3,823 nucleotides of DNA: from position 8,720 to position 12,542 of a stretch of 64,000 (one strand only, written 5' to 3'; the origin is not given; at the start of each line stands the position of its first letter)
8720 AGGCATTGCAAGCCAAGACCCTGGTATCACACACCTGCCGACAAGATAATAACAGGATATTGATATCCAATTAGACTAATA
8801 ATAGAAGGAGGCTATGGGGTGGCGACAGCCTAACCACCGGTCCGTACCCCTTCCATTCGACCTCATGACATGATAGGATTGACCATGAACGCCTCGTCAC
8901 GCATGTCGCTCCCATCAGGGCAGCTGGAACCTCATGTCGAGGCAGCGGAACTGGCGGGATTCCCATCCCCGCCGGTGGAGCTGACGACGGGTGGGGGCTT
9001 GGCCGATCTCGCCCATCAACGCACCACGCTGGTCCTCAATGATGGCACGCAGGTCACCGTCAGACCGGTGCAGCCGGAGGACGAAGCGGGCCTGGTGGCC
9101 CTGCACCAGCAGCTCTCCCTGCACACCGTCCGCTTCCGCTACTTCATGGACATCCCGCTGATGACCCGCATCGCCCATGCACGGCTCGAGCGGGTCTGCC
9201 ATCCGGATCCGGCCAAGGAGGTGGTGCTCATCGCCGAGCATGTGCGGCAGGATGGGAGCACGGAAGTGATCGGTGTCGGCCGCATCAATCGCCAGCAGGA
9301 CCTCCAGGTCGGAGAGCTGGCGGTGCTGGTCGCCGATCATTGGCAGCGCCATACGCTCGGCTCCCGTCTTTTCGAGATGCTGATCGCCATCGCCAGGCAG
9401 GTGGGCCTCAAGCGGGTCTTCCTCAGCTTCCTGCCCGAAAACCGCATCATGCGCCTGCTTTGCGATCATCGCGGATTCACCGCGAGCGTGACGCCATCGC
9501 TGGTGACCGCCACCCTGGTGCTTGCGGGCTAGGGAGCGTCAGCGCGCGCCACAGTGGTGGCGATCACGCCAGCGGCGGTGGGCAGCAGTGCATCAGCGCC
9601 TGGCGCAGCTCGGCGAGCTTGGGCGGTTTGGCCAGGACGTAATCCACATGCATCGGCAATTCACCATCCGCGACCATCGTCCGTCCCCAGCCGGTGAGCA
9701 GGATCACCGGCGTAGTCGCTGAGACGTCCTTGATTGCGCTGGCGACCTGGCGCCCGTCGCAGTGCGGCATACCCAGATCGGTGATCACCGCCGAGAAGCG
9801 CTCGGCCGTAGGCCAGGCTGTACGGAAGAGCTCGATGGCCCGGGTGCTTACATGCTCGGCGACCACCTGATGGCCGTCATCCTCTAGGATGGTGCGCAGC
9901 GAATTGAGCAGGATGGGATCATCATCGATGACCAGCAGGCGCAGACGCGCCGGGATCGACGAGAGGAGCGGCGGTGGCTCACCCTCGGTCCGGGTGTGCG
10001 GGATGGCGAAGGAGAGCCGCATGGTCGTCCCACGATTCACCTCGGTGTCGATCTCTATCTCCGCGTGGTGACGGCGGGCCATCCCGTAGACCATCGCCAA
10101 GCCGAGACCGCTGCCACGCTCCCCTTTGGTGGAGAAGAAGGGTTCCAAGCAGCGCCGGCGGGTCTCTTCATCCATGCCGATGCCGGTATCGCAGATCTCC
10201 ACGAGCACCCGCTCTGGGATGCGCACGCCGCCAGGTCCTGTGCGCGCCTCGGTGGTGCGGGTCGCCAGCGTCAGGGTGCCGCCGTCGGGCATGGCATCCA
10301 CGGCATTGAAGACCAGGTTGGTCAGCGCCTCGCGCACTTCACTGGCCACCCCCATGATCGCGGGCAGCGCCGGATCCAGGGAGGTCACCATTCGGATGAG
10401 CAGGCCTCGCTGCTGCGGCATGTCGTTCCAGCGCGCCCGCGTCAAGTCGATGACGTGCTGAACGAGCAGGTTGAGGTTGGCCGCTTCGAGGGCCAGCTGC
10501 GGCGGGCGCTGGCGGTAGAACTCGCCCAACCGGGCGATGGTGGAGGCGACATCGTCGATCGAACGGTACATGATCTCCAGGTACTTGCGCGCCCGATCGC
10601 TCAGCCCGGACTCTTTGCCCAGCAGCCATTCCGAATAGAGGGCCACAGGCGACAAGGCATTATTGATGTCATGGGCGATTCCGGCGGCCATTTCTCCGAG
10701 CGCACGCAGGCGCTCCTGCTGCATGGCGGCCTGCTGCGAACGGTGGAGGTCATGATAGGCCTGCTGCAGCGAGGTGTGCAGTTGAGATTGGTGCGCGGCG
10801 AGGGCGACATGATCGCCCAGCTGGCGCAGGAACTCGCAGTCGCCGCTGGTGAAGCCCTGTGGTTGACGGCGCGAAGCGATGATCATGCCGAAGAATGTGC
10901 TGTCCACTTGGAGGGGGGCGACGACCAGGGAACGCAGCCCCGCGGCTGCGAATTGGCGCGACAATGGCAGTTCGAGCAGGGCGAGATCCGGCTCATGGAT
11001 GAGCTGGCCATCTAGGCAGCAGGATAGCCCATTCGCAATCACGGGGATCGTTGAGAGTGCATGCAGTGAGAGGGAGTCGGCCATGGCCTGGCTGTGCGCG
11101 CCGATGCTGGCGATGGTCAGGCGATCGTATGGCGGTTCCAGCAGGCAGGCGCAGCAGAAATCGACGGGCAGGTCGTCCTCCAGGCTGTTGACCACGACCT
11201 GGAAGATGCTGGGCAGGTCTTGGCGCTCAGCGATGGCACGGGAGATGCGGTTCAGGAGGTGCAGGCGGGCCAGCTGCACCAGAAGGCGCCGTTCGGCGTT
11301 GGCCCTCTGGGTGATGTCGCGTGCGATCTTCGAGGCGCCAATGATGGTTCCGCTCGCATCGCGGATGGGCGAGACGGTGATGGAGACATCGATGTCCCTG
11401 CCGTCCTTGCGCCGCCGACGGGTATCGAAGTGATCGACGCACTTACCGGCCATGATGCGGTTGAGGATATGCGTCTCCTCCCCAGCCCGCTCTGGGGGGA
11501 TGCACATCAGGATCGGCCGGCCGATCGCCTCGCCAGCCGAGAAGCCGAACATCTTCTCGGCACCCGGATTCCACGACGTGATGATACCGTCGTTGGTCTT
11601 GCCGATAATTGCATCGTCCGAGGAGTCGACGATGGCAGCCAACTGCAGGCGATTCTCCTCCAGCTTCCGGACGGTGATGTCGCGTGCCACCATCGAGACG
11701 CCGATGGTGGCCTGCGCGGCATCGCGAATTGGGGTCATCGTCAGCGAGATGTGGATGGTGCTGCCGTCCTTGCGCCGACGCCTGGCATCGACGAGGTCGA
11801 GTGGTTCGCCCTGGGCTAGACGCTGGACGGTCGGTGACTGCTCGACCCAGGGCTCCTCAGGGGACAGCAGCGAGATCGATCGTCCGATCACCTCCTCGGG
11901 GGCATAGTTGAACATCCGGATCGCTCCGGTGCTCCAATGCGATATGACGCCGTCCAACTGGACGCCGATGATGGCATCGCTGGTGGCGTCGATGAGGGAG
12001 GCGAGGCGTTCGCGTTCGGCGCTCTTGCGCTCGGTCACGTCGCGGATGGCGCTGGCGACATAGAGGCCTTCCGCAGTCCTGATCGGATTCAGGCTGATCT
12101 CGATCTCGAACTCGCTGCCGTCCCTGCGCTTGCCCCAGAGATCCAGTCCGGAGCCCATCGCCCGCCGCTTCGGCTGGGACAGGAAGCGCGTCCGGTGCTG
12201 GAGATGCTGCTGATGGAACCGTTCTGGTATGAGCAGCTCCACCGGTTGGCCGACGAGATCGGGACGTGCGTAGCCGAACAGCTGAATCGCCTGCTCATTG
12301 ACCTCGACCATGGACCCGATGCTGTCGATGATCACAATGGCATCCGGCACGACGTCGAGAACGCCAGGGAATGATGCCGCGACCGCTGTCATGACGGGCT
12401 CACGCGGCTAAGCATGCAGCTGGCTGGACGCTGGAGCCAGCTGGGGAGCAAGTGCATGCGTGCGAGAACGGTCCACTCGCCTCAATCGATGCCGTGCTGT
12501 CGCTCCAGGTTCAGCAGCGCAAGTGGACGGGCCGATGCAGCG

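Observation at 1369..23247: Seven copies of a 14-bp palindrome-like element (GGATAW-N2-WYATCY) mark a candidate Rrf2/NsrR-type regulon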

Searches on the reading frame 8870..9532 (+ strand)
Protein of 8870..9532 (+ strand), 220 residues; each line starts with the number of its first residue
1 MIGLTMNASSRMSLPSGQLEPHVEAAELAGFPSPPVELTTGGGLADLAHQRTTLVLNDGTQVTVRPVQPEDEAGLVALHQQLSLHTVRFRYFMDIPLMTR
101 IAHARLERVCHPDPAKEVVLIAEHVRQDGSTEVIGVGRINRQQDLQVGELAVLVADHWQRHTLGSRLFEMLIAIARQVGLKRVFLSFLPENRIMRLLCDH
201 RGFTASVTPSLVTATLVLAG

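Call 7: search_protein_families(library=pfam, proteins=[window:8870-9532:+], max_evalue=0.01)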
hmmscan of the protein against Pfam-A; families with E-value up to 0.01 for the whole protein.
window:8870-9532:+ (220 aa): 3 families
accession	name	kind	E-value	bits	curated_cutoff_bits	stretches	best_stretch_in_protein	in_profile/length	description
PF00583.31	Acetyltransf_1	-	5.2e-08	33.6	20.7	1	121-203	37-116/116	Acetyltransferase (GNAT) family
PF13302.13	Acetyltransf_3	-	2.7e-06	28.6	25.4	1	62-203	2-137/138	Acetyltransferase (GNAT) domain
PF13508.13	Acetyltransf_7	-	0.0015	19.3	27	1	120-185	6-67/84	Acetyltransferase (GNAT) domain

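Call 22: search_protein_families(library=ncbifam, proteins=[window:8870-9532:+], max_evalue=0.001)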
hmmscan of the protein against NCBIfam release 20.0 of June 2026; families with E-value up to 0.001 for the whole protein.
window:8870-9532:+ (220 aa): 3 families
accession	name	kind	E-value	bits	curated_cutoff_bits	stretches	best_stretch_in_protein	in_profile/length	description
NF058543.1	ActPatMycb56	equivalog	7.2e-15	54.6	460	1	54-202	131-273/317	acetyltransferase Pat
NF040503.1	resist_ArsN1a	equivalog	1e-05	25.4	170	1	129-204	55-134/159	arsinothricin resistance N-acetyltransferase ArsN1 family A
NF005921.0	PRK07922.1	equivalog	0.00041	20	180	1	126-185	51-110/170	amino-acid N-acetyltransferase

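Call 68: find_homologous_proteins(query=window:8870-9529:+, max_evalue=1e-15)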
Query window:8870-9529:+ (220 aa): 3 proteins with E <= 1e-15 among 2720 candidates.
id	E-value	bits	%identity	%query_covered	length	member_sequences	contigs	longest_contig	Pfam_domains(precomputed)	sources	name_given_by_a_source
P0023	6.1e-135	465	100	98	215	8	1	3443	PF13302.14,PF00583.32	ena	-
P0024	2.8e-59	218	65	69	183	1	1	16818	PF13302.14,PF00583.32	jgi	jgi:acetyltransferase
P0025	1.1e-55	207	59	70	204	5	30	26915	PF00583.32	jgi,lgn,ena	jgi:acetyltransferase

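Call 69: find_encoding_contigs(protein=P0024, flank=8000, max_places=2)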
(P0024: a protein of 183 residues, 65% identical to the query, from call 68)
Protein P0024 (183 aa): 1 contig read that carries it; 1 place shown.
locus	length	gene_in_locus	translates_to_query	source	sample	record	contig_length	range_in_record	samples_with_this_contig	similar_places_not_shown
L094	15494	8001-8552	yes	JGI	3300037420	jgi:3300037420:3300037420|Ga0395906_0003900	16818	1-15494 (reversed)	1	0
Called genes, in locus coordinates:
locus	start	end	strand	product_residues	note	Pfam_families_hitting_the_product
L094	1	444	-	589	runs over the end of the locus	?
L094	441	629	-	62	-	PF03597:FixS (weak)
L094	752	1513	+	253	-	PF13386:DsbD_2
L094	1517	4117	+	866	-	PF12156:ATPase-cat_bd (weak), PF00122:E1-E2_ATPase, PF00702:Hydrolase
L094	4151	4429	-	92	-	-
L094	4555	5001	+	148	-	PF02082:Rrf2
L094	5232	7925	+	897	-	PF02629:CoA_binding, PF13380:CoA_binding_2, PF13607:Succ_CoA_lig, PF19045:Ligase_CoA_2, PF13549:ATP-grasp_5, PF13302:Acetyltransf_3, PF00583:Acetyltransf_1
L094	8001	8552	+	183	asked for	PF13302:Acetyltransf_3, PF00583:Acetyltransf_1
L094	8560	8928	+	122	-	-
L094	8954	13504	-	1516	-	PF23500:DUF7133, PF13513:HEAT_EZ (faint), PF02985:HEAT (faint), PF13646:HEAT_2, PF00034:Cytochrom_C (faint)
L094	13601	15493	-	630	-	?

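Call 70: find_encoding_contigs(protein=P0025, flank=8000, max_places=3)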
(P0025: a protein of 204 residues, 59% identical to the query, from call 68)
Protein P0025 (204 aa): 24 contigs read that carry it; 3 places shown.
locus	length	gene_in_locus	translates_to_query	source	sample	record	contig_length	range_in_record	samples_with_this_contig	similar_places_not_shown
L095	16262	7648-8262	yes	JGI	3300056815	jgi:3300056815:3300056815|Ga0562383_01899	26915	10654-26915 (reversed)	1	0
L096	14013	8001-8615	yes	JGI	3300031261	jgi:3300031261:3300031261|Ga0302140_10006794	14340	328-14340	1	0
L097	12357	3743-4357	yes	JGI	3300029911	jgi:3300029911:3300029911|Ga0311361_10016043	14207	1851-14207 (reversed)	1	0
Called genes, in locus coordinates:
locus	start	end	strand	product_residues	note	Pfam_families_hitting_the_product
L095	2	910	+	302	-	?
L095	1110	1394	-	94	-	-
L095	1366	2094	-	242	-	PF00271:Helicase_C (faint)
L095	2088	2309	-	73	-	PF00176:SNF2-rel_dom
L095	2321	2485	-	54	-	PF00176:SNF2-rel_dom (weak)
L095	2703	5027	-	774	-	-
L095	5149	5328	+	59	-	-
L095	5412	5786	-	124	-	PF01850:PIN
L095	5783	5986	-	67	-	PF04014:MazE_antitoxin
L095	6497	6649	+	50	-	-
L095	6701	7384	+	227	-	PF20334:DUF6629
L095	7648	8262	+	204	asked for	PF00583:Acetyltransf_1 (faint)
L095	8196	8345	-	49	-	-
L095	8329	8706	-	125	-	-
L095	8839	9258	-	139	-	-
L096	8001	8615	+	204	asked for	PF00583:Acetyltransf_1 (faint)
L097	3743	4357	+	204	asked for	PF00583:Acetyltransf_1 (faint)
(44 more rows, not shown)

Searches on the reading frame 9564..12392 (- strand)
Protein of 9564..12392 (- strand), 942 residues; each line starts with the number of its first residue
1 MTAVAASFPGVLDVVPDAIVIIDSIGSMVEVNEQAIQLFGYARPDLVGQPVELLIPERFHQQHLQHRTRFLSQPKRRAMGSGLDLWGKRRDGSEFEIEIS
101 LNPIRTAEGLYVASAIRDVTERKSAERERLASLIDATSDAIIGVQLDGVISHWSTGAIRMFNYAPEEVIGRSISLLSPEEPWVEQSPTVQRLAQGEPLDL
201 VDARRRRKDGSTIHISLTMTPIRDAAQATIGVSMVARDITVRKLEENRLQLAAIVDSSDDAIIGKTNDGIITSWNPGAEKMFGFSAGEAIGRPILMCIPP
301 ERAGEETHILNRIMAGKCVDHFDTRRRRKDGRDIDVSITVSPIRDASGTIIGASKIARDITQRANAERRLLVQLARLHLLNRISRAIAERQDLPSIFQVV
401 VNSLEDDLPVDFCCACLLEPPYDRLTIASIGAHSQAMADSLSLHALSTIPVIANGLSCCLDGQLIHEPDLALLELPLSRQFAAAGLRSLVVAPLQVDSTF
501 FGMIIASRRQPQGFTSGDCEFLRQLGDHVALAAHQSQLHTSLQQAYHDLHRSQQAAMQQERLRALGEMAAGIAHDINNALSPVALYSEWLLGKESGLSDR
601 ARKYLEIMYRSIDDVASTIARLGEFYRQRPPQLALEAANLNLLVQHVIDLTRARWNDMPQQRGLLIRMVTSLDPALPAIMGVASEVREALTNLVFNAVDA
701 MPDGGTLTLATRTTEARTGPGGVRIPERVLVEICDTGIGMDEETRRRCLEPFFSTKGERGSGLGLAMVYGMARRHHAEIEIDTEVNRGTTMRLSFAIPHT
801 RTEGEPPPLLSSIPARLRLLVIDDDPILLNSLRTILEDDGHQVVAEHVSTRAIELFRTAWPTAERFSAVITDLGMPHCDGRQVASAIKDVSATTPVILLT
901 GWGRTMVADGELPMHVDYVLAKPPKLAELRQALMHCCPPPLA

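Call 10: search_protein_families(library=pfam, proteins=[window:9564-12392:-], max_evalue=0.01)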
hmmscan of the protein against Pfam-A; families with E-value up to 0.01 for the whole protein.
window:9564-12392:- (942 aa): 14 families
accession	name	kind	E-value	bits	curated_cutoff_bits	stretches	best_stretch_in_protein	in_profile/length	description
PF00989.32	PAS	-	3.2e-56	188.7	22.6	3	250-360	2-113/113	PAS fold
PF13426.13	PAS_9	-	6e-47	158.6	27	3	260-362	2-103/103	PAS domain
PF08448.16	PAS_4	-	1.3e-40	138.5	23.1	3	255-364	1-109/110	PAS fold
PF08447.18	PAS_3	-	1.8e-18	67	25.6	2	272-354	2-86/89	PAS fold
PF02518.31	HATPase_c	-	1.1e-17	64.9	26.4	1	683-795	3-107/111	Histidine kinase-, DNA gyrase B-, and HSP90-like ATPase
PF13188.13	PAS_8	-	1.2e-17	63.5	21.8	2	11-56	6-48/65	PAS domain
PF00072.30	Response_reg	-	1.2e-16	61.3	30.2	1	820-933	2-110/111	Response regulator receiver domain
PF01590.32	GAF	-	1e-11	46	22.4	1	392-532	1-132/133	GAF domain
PF00512.31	HisKA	-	4.2e-09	36.7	26.9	1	565-627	2-62/66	His Kinase A (phospho-acceptor) domain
PF24820.1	Diguanyl_cycl_sensor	-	1.4e-07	31.8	28.1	1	13-112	3-104/109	Diguanylate cyclase-like sensor domain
PF13185.12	GAF_2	-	1.8e-06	28.7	28.6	1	391-532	2-134/136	GAF domain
PF13596.12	PAS_10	-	1.9e-06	28.9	22.1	1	269-361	19-106/106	PAS domain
PF13492.12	GAF_3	-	2.1e-06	28.6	27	1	484-532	78-126/129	GAF domain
PF12860.13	PAS_7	-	0.00051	20.6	27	1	12-126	1-114/115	PAS fold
